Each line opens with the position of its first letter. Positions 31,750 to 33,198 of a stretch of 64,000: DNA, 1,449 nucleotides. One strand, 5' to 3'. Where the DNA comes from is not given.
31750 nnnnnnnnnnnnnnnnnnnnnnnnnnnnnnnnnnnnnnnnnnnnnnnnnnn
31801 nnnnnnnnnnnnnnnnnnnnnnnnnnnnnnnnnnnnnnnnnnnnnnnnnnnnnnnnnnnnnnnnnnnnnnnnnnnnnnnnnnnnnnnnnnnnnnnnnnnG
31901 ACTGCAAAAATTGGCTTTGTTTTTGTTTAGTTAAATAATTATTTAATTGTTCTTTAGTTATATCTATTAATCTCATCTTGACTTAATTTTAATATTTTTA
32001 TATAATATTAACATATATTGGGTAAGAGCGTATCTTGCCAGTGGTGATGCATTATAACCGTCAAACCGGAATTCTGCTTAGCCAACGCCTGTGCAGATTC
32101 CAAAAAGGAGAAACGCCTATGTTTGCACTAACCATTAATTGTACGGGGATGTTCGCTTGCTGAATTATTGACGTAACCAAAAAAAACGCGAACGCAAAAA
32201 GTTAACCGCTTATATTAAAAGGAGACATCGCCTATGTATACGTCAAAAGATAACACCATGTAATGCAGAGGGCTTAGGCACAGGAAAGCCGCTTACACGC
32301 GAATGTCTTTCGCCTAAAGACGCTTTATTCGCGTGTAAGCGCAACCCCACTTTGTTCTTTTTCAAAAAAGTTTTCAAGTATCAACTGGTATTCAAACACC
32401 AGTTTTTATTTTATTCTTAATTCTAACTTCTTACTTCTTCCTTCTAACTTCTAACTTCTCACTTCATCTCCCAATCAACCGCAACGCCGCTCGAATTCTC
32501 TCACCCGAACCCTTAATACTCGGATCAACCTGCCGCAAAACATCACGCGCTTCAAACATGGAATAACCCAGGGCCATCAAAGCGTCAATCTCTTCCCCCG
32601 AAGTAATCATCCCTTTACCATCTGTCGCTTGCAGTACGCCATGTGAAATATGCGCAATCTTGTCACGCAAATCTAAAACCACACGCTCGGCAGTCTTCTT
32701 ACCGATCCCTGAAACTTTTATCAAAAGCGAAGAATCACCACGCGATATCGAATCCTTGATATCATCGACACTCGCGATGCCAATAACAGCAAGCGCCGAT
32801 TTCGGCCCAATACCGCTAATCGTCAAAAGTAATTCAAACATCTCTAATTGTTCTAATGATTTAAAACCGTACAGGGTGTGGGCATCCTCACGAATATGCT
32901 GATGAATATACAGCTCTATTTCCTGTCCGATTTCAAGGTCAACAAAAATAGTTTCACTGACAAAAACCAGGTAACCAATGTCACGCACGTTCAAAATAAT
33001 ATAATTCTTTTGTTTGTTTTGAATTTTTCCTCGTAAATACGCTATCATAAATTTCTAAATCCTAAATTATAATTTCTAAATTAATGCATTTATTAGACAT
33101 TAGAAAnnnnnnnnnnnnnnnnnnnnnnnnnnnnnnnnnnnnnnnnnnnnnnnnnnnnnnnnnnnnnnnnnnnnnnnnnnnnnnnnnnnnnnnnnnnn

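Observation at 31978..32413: Orphan antisense-oriented transcription unit: consensus promoter, two SD-led micro-ORFs, 21-bp hairpin and terminator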

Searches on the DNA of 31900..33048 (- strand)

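Call 4: search_rna_families(source=window, start=31900, end=32500, threshold=evalue, max_evalue=10, show_alignments=4)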
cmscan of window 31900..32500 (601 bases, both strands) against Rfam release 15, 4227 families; matches with E-value up to 10: 6.
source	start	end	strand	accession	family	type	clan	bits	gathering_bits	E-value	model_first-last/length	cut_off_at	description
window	32282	32348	+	RF03937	mir-9456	Gene; miRNA;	-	23.7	80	0.037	1-68/68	no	mir-9456 microRNA precursor family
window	32282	32348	-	RF03937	mir-9456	Gene; miRNA;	-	20.8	80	0.22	1-68/68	no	mir-9456 microRNA precursor family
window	32280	32417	+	RF00558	L20_leader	Cis-reg; leader;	-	20.6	58.7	0.15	1-127/127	no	Ribosomal protein L20 leader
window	31985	32067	-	RF00206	U54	Gene; snRNA; snoRNA; CD-box;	CL00008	17.9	40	2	1-81/81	no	Small nucleolar RNA U54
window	31970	32035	+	RF00819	mir-246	Gene; miRNA;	-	14.9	60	4.4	1-72/72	no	mir-246 microRNA precursor family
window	31927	32227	+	RF02546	LSU_trypano_mito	Gene; rRNA;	CL00112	11.1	60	7.3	132-561/561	no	Trypanosomatid mitochondrial large subunit ribosomal RNA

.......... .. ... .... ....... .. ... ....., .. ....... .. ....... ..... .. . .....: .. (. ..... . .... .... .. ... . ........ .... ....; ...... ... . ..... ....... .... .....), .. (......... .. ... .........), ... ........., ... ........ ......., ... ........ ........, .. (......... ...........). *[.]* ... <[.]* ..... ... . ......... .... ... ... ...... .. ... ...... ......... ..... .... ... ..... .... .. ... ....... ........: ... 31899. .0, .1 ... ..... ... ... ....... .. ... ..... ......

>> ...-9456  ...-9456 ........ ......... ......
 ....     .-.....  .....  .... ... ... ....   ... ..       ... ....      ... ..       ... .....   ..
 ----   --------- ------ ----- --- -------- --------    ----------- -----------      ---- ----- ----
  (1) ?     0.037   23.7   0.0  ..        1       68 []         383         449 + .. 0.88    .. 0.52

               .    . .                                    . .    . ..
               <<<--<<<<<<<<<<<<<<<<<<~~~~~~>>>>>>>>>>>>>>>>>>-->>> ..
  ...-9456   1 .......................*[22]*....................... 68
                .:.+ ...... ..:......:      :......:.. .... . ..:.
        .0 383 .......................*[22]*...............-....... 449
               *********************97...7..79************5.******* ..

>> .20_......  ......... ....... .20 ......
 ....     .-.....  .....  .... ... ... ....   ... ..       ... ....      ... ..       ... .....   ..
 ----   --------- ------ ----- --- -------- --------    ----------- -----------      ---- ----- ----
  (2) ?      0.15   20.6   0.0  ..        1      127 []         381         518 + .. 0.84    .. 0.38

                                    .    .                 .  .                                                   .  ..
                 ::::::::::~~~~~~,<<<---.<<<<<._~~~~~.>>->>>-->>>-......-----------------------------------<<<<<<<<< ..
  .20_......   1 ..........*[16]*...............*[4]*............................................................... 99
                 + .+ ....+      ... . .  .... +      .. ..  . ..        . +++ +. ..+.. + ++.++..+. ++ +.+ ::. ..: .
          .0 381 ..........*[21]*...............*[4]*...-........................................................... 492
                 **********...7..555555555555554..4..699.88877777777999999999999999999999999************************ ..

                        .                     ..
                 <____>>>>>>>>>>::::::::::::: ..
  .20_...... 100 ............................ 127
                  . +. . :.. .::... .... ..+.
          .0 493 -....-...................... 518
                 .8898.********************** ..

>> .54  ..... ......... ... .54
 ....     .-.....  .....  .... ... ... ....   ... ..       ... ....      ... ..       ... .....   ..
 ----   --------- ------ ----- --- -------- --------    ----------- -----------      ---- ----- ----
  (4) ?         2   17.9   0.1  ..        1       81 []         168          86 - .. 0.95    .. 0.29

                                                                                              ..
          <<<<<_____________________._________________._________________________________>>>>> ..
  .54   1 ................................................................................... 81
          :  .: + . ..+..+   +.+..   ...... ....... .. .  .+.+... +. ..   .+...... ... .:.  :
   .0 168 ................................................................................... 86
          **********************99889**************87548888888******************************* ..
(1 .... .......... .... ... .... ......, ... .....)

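Call 40: search_rna_families(sources=[L003, L081, L086, L016], threshold=evalue, max_evalue=0.1)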
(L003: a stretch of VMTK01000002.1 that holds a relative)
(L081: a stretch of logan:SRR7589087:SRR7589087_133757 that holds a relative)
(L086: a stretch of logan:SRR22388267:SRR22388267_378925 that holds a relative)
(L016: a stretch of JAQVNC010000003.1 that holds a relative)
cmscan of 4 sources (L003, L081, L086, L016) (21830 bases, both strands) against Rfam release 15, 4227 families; matches with E-value up to 0.1: 3.
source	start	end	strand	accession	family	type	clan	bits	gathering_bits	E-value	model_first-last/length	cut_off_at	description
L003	5278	5348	+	RF00005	tRNA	Gene; tRNA;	CL00001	59.1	29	1.1e-10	1-71/71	no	tRNA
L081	2450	2510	+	RF03897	mir-4077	Gene; miRNA;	-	33.2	83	0.015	1-56/56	no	mir-4077 microRNA precursor family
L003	3352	3396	-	RF04133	MIR2646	Gene; miRNA;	-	26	245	0.052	1-256/256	no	MIR2646 microRNA precursor family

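Call 60: build_rna_model(alignment_id=A5, structure=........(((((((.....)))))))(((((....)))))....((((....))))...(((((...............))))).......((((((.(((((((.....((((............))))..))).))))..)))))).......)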
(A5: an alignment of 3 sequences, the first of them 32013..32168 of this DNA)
Model R1 built from alignment A5 (3 sequences, 156 columns); structure: as given.
model positions 156; base pairs 38; branch points 4; effective number of sequences 1.2; information 0.59 bits per position. Calibrated on 0.2 Mb of random sequence (short: E-values are rough).
structure used (alignment columns):
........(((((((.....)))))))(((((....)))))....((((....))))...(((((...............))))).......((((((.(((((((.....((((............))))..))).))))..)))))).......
